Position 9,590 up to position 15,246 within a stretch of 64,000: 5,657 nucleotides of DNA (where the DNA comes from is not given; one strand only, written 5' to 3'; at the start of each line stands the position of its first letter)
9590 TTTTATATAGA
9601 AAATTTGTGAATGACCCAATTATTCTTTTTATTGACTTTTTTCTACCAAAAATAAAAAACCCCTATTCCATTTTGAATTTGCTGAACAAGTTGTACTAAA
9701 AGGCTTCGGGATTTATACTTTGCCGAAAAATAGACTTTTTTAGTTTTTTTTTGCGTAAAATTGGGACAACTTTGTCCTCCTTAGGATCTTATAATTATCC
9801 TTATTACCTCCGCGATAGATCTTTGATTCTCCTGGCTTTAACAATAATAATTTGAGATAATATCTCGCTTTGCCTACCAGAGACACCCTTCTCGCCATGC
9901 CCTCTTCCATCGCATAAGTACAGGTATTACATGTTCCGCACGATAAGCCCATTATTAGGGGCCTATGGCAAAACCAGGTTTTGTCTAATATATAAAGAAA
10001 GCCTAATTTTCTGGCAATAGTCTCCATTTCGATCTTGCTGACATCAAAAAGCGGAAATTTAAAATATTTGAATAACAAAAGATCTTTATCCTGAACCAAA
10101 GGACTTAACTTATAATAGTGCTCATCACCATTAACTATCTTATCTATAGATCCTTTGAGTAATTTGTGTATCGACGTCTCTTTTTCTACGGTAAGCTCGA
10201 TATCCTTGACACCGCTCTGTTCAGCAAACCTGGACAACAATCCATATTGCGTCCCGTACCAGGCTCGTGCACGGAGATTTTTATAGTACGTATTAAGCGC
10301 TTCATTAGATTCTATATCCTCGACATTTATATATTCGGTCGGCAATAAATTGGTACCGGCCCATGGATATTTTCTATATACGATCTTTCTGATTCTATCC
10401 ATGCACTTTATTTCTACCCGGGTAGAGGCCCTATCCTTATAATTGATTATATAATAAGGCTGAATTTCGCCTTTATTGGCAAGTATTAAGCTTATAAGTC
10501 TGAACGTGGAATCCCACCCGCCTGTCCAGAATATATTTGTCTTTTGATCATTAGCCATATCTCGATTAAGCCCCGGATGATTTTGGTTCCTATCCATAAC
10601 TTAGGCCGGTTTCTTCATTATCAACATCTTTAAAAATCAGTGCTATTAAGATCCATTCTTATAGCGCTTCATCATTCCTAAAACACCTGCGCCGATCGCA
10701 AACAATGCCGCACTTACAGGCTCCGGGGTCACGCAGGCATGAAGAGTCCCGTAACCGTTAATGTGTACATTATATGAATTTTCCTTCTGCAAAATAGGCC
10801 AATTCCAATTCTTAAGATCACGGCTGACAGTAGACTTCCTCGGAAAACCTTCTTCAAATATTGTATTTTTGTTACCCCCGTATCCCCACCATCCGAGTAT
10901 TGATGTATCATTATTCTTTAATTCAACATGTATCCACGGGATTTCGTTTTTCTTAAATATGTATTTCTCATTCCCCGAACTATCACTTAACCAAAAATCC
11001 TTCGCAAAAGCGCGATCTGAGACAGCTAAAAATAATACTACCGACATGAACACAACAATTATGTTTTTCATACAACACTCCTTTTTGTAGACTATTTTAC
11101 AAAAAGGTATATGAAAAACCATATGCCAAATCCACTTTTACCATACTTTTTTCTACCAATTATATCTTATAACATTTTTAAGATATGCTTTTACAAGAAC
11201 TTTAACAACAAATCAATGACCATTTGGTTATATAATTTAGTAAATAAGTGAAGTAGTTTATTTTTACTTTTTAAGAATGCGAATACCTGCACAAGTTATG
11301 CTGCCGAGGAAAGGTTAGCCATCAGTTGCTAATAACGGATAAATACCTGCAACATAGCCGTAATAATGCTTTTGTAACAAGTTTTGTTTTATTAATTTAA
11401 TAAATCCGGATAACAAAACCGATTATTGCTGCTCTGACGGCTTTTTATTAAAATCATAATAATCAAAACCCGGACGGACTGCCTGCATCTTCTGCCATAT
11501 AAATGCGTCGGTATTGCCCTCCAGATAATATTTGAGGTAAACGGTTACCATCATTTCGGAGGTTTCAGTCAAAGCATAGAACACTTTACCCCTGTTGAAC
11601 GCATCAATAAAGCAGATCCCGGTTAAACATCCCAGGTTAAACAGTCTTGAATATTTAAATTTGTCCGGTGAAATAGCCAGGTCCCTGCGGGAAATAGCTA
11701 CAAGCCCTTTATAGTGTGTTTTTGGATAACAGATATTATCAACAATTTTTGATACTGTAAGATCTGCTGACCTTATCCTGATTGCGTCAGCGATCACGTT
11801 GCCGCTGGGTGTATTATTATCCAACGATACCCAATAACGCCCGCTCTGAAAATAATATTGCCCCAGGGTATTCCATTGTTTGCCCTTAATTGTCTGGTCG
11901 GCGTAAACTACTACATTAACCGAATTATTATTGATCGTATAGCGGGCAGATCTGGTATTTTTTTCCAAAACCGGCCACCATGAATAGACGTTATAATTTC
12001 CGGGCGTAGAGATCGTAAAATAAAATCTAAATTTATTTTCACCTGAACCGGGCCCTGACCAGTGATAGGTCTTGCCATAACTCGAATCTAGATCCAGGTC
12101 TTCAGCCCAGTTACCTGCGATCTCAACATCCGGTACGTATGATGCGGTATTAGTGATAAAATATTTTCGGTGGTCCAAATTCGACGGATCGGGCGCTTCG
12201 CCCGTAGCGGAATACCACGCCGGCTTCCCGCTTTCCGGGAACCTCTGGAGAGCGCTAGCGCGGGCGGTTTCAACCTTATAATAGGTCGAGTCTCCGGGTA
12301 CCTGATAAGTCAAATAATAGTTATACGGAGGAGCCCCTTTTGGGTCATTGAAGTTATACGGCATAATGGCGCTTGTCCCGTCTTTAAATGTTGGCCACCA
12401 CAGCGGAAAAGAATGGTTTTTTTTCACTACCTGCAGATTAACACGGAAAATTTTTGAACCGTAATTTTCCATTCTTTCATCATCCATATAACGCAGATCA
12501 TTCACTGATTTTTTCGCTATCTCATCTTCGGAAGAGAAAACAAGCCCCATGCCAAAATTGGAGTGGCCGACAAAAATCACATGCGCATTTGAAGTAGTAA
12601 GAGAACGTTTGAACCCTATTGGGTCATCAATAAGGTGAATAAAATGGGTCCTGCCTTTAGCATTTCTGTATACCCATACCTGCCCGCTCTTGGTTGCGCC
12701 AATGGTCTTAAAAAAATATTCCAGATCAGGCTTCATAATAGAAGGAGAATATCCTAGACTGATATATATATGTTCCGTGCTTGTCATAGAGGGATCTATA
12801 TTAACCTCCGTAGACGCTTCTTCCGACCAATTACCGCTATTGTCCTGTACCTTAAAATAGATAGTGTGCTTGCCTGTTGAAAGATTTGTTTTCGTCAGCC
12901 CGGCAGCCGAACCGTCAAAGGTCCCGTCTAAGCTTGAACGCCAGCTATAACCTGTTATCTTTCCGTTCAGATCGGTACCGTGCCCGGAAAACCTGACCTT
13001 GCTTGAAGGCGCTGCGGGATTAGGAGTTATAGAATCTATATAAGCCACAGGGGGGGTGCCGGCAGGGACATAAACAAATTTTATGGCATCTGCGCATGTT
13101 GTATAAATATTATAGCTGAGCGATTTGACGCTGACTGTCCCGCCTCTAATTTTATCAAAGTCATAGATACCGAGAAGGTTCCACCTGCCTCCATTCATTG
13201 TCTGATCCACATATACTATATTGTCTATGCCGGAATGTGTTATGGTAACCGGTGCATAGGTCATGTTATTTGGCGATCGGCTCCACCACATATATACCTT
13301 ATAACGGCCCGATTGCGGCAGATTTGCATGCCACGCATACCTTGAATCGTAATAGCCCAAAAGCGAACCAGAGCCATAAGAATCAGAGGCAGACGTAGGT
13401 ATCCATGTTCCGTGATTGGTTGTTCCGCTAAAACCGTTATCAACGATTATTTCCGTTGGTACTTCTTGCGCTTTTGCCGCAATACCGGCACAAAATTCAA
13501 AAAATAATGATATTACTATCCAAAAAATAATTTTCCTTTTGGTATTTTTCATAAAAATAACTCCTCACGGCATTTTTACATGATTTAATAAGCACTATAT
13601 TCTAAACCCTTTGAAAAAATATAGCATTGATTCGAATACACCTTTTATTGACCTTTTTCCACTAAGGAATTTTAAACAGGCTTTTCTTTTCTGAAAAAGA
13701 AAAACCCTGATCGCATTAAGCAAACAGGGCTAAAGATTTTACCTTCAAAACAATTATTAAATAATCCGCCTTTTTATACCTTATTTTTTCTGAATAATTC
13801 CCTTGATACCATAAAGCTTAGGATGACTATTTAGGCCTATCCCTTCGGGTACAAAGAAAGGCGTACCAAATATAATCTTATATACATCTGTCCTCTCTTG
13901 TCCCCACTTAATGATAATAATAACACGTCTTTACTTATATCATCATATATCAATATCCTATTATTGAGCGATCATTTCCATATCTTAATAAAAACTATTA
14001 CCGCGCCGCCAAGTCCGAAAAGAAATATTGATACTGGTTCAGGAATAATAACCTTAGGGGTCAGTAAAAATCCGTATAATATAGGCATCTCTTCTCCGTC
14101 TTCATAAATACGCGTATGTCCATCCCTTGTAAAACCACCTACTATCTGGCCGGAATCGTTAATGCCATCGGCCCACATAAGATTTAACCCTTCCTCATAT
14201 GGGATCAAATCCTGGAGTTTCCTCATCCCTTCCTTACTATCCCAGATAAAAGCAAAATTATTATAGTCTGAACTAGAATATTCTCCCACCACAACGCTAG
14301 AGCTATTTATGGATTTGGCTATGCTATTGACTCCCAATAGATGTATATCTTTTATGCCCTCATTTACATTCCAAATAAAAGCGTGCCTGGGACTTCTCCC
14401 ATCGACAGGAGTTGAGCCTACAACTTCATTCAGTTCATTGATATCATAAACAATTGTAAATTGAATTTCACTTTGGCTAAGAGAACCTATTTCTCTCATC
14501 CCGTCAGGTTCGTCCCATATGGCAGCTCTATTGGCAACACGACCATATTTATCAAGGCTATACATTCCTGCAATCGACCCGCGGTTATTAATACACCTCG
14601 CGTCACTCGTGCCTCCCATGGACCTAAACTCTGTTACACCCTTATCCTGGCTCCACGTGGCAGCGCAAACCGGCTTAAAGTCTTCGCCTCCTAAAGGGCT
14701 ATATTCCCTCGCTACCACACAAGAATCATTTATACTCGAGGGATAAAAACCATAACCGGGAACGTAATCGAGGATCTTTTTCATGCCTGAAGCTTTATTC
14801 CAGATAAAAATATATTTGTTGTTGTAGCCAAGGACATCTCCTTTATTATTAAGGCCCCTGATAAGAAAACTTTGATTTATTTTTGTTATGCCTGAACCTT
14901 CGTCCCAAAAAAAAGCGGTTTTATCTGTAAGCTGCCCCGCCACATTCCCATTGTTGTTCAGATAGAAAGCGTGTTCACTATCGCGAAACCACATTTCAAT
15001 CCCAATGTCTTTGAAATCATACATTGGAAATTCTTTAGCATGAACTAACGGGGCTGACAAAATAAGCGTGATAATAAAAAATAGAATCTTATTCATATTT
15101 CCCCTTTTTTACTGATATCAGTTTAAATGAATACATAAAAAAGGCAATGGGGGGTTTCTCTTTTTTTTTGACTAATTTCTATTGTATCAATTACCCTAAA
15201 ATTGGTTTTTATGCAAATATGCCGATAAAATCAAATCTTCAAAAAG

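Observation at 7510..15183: Shared upstream motif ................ (gene-sense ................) in front of six consecutive secreted / PEP-CTERM / outer-membrane genes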

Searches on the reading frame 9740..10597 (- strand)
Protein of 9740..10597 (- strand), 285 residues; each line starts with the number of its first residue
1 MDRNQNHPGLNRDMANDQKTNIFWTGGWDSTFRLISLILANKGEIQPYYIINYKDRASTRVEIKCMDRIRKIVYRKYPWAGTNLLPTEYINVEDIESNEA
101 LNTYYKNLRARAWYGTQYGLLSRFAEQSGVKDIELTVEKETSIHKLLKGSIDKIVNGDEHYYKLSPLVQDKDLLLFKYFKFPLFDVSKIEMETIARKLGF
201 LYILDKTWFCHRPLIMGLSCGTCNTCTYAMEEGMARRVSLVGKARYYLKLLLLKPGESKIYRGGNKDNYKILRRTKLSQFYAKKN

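Call 12: search_protein_families(library=pfam, proteins=[window:9740-10597:-], max_evalue=0.01)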
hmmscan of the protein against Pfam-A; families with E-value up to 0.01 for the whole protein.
window:9740-10597:- (285 aa): 1 family
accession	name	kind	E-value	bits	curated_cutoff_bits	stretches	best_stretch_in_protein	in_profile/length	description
PF06508.19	QueC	-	6.6e-07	29.5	22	1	119-228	102-201/210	Queuosine biosynthesis protein QueC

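Call 13: search_protein_families(library=ncbifam, proteins=[window:9740-10597:-], max_evalue=0.01)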
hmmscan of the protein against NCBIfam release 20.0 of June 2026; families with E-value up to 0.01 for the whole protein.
window:9740-10597:- (285 aa): 1 family
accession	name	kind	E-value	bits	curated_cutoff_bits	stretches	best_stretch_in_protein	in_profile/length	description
TIGR00364.1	TIGR00364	equivalog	0.00057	19.5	150.3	1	121-227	103-199/201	7-cyano-7-deazaguanine synthase QueC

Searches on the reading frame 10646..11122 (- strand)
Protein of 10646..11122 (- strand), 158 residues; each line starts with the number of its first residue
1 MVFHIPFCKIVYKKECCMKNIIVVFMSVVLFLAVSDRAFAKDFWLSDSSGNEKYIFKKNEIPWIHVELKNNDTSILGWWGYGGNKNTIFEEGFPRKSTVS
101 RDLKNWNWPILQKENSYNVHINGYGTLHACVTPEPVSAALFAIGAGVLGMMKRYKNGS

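Call 12: search_protein_families(library=pfam, proteins=[window:10646-11122:-], max_evalue=0.01)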
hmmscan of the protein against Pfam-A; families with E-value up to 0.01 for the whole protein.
window:10646-11122:- (158 aa): 0 families

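Call 13: search_protein_families(library=ncbifam, proteins=[window:10646-11122:-], max_evalue=0.01)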
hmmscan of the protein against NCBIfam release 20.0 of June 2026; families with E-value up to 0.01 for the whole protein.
window:10646-11122:- (158 aa): 1 family
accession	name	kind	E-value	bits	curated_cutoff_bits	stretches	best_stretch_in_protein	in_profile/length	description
TIGR02595.1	PEP_CTERM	domain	0.0082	16.9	16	0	132-153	1-22/24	PEP-CTERM sorting domain-containing protein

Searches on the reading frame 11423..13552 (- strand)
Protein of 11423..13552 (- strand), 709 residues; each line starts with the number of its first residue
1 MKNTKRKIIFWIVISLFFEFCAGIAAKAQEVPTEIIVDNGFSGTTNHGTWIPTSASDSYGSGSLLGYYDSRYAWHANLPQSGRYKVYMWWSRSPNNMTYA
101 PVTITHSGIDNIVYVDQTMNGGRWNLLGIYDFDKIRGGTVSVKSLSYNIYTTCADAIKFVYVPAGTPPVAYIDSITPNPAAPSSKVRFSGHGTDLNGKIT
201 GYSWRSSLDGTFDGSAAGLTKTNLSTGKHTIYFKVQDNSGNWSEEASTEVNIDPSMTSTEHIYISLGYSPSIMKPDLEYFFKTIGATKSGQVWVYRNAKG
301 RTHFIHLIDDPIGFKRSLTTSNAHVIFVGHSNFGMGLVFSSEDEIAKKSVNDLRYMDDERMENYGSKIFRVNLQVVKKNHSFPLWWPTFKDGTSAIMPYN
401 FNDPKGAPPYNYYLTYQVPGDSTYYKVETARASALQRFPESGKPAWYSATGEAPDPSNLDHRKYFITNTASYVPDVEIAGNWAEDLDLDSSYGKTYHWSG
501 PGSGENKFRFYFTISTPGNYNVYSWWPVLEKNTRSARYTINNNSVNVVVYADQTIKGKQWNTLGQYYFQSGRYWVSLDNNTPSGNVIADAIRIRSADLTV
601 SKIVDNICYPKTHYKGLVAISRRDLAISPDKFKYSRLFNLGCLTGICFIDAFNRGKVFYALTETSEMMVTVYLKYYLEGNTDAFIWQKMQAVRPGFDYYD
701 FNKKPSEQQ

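Call 12: search_protein_families(library=pfam, proteins=[window:11423-13552:-], max_evalue=0.01)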
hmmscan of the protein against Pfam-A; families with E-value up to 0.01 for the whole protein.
window:11423-13552:- (709 aa): 6 families
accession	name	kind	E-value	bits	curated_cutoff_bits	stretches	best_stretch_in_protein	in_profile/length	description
PF25275.1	Golvesin_C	-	2.8e-47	160.5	31.6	2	474-594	9-131/132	Golvesin C-terminal domain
PF18911.6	PKD_4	-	0.001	19.5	27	1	173-251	7-84/85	PKD domain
PF00801.26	PKD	-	0.0029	18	23.5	1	176-249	7-79/80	PKD domain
PF22352.2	K319L-like_PKD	-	0.0047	17.4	27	0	181-251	9-83/84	K319L-like, PKD domain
PF19077.6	Big_13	-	0.0061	17.5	27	1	220-253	68-101/102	Bacterial Ig-like domain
PF07495.19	Y_Y_Y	-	0.0063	16.8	26.6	0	222-252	33-62/65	Y_Y_Y domain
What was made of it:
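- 11423..13552 (-): Target gene: 709-aa secreted protein with Golvesin_C and PKD-like domains. Call 12.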

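Call 13: search_protein_families(library=ncbifam, proteins=[window:11423-13552:-], max_evalue=0.01)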
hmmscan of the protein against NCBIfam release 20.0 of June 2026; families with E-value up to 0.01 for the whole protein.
window:11423-13552:- (709 aa): 1 family
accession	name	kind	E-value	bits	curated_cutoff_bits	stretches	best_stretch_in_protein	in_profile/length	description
NF047446.1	barrel_OmpL47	domain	0.0024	18.3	40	0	226-252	42-68/68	OmpL47-type beta-barrel domain-containing protein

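Call 72: list_cluster_members(proteins=[P0001, P0184, window:11423-13552:-])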
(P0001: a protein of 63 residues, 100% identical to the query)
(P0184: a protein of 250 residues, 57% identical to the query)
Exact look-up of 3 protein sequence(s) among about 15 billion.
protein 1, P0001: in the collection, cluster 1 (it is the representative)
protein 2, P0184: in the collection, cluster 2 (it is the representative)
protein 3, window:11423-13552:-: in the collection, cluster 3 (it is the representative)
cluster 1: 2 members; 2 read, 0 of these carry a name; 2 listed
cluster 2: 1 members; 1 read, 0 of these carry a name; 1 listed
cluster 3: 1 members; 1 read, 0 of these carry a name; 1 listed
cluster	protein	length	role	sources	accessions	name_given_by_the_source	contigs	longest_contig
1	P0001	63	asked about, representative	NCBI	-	-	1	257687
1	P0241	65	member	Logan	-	-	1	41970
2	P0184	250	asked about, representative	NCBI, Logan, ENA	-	-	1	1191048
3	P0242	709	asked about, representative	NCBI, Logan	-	-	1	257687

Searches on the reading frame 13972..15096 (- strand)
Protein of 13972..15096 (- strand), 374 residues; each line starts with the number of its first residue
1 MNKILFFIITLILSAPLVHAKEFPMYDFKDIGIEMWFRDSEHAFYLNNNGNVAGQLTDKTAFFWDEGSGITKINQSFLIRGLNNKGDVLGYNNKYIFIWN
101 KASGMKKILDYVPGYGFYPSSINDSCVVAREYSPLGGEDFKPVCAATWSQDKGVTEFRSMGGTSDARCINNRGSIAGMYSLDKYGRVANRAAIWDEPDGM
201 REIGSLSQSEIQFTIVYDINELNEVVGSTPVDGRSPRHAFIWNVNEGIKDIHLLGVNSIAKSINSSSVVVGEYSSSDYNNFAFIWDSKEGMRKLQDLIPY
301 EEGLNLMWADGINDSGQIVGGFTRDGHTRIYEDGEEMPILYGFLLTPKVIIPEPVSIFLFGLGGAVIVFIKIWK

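Call 12: search_protein_families(library=pfam, proteins=[window:13972-15096:-], max_evalue=0.01)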
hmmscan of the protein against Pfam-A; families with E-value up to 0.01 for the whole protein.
window:13972-15096:- (374 aa): 1 family
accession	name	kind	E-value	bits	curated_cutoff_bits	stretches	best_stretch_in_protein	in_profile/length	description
PF11949.14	DUF3466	-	6.4e-08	32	25.1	1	163-320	319-525/609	Protein of unknown function (DUF3466)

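Call 13: search_protein_families(library=ncbifam, proteins=[window:13972-15096:-], max_evalue=0.01)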
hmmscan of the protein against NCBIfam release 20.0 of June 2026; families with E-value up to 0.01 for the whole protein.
window:13972-15096:- (374 aa): 1 family
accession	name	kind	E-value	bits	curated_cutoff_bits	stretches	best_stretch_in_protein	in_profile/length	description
TIGR02913.1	HAF_rpt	repeat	1.6e-08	34.4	22.65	0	309-328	1-21/39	HAF repeat protein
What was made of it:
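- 13972..15096 (-): Target gene: 374-aa secreted HAF-repeat protein with a PEP-CTERM tail. Calls 12 and 13.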
